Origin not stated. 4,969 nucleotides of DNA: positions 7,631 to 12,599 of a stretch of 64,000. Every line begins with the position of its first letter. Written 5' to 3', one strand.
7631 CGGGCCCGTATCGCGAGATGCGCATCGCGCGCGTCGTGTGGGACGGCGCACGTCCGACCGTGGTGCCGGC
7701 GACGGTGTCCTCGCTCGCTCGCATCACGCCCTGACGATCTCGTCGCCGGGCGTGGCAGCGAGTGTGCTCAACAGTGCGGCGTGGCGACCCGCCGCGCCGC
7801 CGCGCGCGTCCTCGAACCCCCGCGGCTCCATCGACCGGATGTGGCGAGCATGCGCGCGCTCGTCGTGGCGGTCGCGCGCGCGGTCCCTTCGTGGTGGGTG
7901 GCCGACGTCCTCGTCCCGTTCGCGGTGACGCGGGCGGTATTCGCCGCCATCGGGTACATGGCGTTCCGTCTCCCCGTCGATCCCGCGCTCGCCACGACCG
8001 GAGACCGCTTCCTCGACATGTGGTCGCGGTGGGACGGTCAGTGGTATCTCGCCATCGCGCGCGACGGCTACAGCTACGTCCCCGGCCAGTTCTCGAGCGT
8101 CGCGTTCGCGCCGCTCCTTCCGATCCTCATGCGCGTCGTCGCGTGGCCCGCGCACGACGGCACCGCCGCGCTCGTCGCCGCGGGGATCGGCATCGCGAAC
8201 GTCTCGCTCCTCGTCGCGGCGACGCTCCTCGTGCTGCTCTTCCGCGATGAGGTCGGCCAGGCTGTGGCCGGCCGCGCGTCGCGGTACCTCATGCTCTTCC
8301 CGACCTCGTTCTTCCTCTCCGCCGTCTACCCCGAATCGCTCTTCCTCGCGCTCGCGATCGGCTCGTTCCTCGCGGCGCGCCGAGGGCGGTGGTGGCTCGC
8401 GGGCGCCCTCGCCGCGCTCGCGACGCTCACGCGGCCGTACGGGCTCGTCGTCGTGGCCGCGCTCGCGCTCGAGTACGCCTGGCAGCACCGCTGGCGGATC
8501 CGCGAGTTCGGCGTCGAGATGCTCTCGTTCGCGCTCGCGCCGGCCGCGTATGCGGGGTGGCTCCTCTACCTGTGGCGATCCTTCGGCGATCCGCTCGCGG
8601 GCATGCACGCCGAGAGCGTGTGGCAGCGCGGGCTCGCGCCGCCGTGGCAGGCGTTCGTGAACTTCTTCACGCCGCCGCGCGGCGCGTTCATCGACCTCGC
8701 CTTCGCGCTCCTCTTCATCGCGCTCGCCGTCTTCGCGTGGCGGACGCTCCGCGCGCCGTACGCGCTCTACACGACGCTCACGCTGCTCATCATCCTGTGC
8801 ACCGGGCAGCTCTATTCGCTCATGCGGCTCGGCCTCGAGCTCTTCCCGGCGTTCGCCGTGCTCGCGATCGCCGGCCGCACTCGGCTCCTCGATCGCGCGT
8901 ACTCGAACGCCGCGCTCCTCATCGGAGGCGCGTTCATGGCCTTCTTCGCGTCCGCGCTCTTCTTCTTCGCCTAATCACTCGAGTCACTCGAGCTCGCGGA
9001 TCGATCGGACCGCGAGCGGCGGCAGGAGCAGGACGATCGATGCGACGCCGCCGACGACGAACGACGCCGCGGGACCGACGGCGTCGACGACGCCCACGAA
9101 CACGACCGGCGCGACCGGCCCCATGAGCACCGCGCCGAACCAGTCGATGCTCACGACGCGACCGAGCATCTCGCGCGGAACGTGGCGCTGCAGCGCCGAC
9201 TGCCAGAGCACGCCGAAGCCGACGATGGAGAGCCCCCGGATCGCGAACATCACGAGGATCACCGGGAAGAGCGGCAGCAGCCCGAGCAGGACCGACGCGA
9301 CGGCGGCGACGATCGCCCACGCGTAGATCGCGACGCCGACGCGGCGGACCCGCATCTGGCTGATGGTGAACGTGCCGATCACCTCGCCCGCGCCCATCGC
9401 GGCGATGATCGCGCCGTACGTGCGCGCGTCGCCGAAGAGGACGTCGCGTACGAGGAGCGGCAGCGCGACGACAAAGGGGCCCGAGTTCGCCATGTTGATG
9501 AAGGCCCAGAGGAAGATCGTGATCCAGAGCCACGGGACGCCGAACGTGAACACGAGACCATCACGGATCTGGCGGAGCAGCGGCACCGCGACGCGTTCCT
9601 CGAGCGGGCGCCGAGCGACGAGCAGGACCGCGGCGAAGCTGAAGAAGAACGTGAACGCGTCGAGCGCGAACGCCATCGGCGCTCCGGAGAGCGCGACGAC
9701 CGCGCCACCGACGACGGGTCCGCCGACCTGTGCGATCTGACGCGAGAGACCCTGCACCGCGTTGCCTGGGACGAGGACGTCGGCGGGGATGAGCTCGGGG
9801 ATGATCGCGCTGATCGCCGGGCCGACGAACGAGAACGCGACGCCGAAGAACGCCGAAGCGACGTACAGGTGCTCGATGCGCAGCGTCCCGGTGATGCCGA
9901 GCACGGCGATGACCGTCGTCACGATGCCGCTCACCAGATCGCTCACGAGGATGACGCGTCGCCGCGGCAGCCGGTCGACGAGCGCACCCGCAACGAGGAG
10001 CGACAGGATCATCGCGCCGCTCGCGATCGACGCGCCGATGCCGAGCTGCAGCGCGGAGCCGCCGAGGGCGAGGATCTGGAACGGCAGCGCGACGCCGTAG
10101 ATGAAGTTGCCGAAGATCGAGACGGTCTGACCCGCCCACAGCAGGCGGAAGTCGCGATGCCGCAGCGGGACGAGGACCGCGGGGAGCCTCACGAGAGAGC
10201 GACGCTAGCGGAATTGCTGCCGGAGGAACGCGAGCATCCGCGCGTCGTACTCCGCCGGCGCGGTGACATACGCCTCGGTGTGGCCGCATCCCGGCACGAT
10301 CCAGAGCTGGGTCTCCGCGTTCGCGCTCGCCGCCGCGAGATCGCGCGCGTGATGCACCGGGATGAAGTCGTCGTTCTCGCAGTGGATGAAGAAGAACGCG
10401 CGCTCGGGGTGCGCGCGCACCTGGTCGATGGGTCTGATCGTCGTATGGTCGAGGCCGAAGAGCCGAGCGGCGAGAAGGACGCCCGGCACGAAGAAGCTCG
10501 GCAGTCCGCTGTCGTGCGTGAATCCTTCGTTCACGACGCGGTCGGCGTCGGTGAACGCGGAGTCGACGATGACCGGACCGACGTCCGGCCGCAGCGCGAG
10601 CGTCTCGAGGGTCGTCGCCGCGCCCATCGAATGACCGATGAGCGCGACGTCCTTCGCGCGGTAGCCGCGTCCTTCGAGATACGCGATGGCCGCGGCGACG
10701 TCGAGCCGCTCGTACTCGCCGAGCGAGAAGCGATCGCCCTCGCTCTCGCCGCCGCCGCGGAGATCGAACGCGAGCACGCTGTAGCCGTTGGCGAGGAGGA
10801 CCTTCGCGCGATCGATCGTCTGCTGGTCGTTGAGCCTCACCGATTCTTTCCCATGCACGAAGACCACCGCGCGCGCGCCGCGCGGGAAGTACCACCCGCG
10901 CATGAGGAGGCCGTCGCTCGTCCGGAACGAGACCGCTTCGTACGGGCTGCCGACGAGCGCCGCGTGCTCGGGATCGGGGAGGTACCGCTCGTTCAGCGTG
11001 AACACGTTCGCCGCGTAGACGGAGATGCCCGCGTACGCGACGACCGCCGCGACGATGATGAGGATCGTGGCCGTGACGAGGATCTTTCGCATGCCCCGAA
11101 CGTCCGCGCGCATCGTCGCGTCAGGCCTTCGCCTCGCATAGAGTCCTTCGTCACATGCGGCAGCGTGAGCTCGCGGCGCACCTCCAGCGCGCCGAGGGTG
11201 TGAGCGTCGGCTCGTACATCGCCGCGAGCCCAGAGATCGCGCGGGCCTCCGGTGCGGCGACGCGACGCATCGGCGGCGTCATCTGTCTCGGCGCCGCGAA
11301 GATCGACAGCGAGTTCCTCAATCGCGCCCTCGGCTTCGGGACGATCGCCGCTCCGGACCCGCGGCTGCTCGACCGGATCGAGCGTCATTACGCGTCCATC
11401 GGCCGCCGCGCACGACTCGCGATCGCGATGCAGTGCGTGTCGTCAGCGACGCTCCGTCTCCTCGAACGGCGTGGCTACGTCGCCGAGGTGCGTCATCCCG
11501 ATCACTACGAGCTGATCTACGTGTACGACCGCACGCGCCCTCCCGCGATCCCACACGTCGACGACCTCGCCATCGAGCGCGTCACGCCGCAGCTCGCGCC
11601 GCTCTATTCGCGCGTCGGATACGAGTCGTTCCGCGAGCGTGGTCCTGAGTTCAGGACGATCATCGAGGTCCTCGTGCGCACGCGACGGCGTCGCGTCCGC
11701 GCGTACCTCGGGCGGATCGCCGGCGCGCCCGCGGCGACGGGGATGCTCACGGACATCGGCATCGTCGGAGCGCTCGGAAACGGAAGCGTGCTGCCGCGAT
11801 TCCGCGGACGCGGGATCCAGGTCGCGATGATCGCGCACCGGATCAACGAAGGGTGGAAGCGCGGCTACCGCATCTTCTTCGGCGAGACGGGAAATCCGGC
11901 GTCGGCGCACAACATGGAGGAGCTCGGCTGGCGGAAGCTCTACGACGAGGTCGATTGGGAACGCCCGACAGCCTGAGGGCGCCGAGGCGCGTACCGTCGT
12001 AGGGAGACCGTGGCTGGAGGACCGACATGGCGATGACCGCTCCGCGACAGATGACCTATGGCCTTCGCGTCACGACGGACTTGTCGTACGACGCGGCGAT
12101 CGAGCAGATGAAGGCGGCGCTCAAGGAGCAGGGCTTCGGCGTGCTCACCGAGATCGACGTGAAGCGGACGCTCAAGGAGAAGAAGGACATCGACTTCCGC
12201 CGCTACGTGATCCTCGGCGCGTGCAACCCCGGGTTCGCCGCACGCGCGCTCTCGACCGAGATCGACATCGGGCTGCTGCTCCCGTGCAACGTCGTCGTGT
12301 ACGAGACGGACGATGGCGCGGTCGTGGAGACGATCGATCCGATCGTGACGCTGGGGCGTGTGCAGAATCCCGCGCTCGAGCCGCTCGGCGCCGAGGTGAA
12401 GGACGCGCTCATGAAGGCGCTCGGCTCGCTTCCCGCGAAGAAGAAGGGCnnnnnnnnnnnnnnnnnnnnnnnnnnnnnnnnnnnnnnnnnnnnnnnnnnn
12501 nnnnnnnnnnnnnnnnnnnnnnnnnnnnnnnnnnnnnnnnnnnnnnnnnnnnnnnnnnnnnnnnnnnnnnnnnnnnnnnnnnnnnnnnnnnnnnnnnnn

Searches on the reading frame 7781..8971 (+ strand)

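Call 11: search_protein_families(library=pfam, proteins=[window:7781-8971:+], max_evalue=0.0001)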
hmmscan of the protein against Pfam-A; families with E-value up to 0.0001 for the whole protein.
window:7781-8971:+ (397 aa): 1 family
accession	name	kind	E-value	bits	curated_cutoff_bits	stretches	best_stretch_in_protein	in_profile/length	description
PF04188.19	Mannosyl_trans2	-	8.5e-12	45.6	22.4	1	73-228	50-209/443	Mannosyltransferase (PIG-V)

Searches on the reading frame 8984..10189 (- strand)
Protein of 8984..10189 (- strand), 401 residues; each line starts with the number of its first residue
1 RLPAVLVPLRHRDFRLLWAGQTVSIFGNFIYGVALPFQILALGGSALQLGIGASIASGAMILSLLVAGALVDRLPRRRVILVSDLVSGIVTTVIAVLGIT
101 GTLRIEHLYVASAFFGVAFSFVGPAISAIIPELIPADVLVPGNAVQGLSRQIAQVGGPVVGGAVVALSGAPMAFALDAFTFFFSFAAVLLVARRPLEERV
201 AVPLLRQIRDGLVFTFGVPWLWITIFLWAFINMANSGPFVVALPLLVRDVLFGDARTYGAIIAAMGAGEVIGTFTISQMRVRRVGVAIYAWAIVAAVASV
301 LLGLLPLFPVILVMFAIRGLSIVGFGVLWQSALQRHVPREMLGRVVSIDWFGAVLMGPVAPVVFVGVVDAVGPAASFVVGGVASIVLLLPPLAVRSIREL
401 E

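Call 11: search_protein_families(library=pfam, proteins=[window:8984-10189:-], max_evalue=0.0001)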
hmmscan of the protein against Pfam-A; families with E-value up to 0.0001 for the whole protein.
window:8984-10189:- (401 aa): 2 families
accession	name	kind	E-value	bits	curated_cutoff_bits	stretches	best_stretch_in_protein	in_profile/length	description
PF05977.19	MFS_3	-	2e-35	122.7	27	1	6-360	4-357/524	Transmembrane secretion effector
PF07690.21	MFS_1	-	6.4e-27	94.8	33.4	1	17-361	1-347/347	Major Facilitator Superfamily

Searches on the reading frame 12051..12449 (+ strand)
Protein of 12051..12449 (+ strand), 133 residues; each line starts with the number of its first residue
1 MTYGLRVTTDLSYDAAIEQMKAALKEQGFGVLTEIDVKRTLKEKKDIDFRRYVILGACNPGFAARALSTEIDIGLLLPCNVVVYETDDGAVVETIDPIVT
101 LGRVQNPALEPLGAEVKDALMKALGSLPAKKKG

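Call 12: search_protein_families(library=pfam, proteins=[window:12051-12449:+], max_evalue=0.0001)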
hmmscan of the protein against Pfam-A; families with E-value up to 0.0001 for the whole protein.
window:12051-12449:+ (133 aa): 1 family
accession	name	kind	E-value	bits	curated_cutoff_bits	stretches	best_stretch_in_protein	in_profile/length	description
PF03625.19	DUF302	-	9e-24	83.6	23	1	35-97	1-63/63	Domain of unknown function DUF302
